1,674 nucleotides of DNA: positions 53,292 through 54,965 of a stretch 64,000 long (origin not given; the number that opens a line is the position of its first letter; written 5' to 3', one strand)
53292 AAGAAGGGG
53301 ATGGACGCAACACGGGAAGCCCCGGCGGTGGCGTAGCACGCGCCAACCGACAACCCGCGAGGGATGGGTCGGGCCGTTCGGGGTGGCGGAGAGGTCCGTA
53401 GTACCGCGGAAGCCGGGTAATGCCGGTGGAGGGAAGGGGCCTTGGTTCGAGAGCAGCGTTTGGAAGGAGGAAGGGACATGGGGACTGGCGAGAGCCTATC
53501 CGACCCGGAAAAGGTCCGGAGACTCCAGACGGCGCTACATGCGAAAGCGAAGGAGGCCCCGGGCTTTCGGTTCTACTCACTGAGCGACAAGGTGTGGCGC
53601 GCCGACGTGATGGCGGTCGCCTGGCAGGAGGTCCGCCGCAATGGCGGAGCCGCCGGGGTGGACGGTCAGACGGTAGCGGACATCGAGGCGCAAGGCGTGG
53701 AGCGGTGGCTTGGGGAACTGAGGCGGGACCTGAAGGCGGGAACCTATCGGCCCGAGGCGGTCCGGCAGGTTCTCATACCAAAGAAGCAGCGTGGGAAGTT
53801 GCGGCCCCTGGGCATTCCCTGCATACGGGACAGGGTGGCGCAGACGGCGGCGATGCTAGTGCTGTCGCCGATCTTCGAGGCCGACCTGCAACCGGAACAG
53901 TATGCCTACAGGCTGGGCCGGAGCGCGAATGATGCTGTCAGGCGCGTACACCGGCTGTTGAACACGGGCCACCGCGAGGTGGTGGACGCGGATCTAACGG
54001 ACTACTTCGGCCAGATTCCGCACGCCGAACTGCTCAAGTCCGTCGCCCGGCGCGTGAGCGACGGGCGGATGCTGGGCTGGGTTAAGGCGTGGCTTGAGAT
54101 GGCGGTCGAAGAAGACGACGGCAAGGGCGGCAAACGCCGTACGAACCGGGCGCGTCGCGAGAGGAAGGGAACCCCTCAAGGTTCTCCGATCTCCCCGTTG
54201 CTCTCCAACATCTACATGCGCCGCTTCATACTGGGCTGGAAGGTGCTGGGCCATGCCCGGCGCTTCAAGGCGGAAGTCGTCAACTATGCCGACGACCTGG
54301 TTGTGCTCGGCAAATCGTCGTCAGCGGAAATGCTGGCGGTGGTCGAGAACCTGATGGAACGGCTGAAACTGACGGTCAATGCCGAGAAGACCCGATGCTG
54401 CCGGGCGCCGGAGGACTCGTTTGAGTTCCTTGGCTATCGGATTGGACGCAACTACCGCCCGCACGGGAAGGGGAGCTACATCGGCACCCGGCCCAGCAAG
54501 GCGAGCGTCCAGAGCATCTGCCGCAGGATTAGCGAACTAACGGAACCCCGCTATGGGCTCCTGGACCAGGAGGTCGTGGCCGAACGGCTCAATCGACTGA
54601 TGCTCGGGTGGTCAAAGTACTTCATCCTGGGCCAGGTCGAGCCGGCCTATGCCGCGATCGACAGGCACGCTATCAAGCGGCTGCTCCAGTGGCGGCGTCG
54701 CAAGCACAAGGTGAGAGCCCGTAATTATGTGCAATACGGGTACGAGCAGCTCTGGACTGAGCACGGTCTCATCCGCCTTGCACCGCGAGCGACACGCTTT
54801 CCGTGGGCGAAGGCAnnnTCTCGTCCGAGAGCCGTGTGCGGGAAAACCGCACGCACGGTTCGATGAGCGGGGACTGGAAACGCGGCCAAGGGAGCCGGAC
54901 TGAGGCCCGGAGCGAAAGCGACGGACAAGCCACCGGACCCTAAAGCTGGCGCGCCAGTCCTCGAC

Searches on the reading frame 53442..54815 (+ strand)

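Call 32: search_protein_families(library=pfam, proteins=[window:53442-54815:+], max_evalue=0.001)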
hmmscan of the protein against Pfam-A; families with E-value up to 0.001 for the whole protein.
window:53442-54815:+ (458 aa): 2 families
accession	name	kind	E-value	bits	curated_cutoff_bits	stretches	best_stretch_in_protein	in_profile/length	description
PF00078.32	RVT_1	-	4e-35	121.8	29.6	1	112-334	1-205/205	Reverse transcriptase (RNA-dependent DNA polymerase)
PF08388.16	GIIM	-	7.3e-12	45.5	23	1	356-432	1-79/80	Group II intron, maturase-specific domain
